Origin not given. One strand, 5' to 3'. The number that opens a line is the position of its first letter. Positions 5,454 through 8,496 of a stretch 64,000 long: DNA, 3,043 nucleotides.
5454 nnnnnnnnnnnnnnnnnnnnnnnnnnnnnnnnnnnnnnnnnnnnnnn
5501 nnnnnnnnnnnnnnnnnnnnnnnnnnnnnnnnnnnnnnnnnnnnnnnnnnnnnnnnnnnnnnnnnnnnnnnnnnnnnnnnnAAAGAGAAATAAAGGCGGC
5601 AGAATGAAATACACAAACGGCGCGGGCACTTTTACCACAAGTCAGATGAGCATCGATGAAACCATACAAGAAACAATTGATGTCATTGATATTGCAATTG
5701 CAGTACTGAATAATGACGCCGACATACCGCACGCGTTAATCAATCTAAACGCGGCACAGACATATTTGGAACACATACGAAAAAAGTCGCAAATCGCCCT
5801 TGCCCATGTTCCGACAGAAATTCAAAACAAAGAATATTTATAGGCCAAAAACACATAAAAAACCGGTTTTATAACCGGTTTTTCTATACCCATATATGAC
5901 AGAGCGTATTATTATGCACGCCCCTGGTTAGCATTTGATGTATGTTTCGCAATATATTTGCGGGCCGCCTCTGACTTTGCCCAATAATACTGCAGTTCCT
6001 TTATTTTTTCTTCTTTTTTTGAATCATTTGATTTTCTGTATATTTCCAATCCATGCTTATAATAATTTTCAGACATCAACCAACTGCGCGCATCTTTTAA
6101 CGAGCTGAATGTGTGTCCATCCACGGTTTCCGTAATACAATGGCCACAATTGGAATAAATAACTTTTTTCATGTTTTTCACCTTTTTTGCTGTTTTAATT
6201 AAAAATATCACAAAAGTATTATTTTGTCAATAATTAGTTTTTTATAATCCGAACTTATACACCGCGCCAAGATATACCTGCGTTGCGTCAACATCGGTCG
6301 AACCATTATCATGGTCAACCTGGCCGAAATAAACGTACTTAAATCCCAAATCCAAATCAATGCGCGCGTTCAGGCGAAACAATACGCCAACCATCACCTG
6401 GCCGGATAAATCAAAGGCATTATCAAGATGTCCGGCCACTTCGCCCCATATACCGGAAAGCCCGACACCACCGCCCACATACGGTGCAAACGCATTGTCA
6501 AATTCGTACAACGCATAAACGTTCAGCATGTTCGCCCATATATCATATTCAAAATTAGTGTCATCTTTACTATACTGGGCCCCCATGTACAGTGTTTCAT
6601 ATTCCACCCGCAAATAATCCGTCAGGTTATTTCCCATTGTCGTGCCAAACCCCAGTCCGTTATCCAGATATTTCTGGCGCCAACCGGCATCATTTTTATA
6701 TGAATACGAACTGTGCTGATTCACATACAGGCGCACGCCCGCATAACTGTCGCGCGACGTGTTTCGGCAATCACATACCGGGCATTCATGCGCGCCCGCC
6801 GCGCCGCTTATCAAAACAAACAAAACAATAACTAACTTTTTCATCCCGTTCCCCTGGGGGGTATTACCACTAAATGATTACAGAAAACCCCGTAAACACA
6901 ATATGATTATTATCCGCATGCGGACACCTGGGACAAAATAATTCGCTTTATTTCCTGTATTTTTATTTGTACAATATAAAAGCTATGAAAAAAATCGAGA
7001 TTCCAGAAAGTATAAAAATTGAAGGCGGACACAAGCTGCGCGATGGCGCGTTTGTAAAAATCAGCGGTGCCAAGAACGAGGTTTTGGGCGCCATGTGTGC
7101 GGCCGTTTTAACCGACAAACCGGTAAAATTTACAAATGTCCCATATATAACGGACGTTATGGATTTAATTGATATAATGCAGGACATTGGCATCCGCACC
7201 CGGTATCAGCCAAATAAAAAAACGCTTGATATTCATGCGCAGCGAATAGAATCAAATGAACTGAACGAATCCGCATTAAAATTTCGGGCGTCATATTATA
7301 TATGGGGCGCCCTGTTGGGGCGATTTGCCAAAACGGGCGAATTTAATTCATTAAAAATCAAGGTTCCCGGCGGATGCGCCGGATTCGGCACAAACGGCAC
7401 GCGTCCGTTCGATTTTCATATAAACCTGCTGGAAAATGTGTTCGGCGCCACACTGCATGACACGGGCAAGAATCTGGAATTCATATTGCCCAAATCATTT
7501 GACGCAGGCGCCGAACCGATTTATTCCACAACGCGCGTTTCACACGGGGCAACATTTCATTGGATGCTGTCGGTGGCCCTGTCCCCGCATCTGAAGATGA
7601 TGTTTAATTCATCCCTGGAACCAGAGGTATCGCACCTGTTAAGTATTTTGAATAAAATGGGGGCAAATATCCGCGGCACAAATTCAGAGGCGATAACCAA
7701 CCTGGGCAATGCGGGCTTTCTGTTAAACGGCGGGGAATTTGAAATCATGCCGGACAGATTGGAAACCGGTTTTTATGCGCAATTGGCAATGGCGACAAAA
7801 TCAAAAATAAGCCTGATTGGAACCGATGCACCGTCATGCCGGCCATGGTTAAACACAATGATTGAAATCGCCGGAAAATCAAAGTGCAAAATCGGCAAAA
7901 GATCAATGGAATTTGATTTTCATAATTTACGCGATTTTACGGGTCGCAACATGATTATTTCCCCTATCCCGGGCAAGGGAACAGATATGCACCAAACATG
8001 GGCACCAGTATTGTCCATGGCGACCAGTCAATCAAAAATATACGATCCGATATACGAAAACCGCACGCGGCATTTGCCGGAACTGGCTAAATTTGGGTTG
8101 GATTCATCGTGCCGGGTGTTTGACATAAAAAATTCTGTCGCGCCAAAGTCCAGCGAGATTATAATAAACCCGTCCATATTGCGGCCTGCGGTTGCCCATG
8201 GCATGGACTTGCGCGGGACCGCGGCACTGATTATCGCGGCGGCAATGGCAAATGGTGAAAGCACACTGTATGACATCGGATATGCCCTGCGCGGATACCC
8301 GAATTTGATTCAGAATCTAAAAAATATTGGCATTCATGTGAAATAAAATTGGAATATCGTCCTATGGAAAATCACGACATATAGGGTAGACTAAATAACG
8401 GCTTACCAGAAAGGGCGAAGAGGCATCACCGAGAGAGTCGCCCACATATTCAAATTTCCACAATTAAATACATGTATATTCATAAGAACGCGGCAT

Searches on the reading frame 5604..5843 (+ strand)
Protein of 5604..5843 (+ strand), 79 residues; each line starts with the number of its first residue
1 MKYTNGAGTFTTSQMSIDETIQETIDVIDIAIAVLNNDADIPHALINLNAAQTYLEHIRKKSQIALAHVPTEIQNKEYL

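Call 3: search_protein_families(library=pfam, proteins=[window:5604-5843:+], max_evalue=0.1)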
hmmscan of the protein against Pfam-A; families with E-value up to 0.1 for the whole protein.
window:5604-5843:+ (79 aa): 0 families

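Call 4: search_protein_families(library=padloc, proteins=[window:5604-5843:+], max_evalue=0.1)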
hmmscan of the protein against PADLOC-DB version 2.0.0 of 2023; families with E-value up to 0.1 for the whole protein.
window:5604-5843:+ (79 aa): 0 families

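Call 5: search_protein_families(library=ncbifam, proteins=[window:5604-5843:+], max_evalue=0.1)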
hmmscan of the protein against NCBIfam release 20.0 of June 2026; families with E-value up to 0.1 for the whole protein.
window:5604-5843:+ (79 aa): 3 families
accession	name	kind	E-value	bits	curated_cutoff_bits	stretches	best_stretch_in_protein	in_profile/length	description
TIGR02075.1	pyrH_bact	equivalog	0.016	14.8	243.9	1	12-65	177-230/233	UMP kinase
NF041728.1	BPSL0761_fam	subfamily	0.037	14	35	1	44-72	17-45/55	BPSL0761 family protein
NF041345.1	XopF1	subfamily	0.09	11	800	0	7-76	539-610/668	type III secretion system effector XopF1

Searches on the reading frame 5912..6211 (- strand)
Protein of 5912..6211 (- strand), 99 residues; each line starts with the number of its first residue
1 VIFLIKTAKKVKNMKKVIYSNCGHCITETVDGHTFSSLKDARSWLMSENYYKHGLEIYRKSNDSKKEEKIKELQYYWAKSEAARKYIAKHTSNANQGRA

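Call 3: search_protein_families(library=pfam, proteins=[window:5912-6211:-], max_evalue=0.1)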
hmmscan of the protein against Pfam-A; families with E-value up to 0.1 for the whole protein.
window:5912-6211:- (99 aa): 2 families
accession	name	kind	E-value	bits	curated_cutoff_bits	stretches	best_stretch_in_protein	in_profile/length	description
PF13655.11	RVT_N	-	0.029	15.1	28.1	0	60-98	22-60/83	N-terminal domain of reverse transcriptase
PF16453.11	IQ_SEC7_PH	-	0.091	13.1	27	0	2-65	44-93/135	PH domain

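Call 4: search_protein_families(library=padloc, proteins=[window:5912-6211:-], max_evalue=0.1)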
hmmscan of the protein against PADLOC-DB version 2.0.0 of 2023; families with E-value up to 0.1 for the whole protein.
window:5912-6211:- (99 aa): 0 families

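Call 5: search_protein_families(library=ncbifam, proteins=[window:5912-6211:-], max_evalue=0.1)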
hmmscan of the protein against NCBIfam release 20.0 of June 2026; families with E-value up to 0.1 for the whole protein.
window:5912-6211:- (99 aa): 0 families

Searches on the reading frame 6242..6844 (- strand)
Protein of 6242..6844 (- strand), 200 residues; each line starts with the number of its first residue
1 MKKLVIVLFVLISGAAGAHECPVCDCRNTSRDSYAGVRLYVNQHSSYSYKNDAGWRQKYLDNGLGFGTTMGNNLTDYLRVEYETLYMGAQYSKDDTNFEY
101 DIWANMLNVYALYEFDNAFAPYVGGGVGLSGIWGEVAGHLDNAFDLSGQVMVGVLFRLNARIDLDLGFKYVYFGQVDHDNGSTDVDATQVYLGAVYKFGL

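Call 3: search_protein_families(library=pfam, proteins=[window:6242-6844:-], max_evalue=0.1)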
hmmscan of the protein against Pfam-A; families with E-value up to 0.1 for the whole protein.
window:6242-6844:- (200 aa): 7 families
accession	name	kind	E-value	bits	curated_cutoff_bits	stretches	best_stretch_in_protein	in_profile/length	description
PF13505.12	OMP_b-brl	-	1.3e-17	65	28.7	1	33-198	20-175/175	Outer membrane protein beta-barrel domain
PF02462.21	Opacity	-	1.2e-05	25.9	21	1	90-198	16-126/126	Opacity family porin protein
PF06178.19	KdgM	-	0.0015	18.6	22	1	39-123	112-196/222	Oligogalacturonate-specific porin protein (KdgM)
PF01389.23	OmpA_membrane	-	0.0049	17.1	21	1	34-199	7-177/180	OmpA-like transmembrane domain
PF05736.17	OprF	-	0.019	15.2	23.5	1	56-129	43-118/184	OprF membrane domain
PF01617.23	Surface_Ag_2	-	0.031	14.2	22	0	106-170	139-200/247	Surface antigen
PF23451.1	Zn_ribbon_PaaD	-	0.039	14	27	1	14-36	10-32/53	PaaD zinc beta ribbon domain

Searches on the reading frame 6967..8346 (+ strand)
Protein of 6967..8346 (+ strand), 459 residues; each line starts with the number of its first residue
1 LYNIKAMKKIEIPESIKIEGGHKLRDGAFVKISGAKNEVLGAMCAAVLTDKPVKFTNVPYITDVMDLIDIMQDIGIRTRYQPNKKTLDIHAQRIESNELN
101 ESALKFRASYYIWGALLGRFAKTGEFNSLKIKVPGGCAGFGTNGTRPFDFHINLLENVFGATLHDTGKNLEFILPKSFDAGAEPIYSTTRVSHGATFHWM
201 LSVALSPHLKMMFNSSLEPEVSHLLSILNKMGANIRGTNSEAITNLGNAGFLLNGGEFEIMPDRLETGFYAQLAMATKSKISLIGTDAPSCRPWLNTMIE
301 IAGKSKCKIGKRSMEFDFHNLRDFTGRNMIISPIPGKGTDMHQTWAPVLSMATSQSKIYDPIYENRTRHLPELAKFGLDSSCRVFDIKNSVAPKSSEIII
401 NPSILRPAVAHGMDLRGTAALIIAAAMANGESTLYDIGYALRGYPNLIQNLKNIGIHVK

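Call 86: search_protein_families(library=pfam, proteins=[window:6967-8346:+], max_evalue=0.001)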
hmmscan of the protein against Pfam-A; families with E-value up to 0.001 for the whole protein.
window:6967-8346:+ (459 aa): 1 family
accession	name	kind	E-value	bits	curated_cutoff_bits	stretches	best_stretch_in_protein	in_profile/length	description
PF00275.25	EPSP_synthase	-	2.3e-35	122.6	22.8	1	30-451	11-417/417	EPSP synthase (3-phosphoshikimate 1-carboxyvinyltransferase)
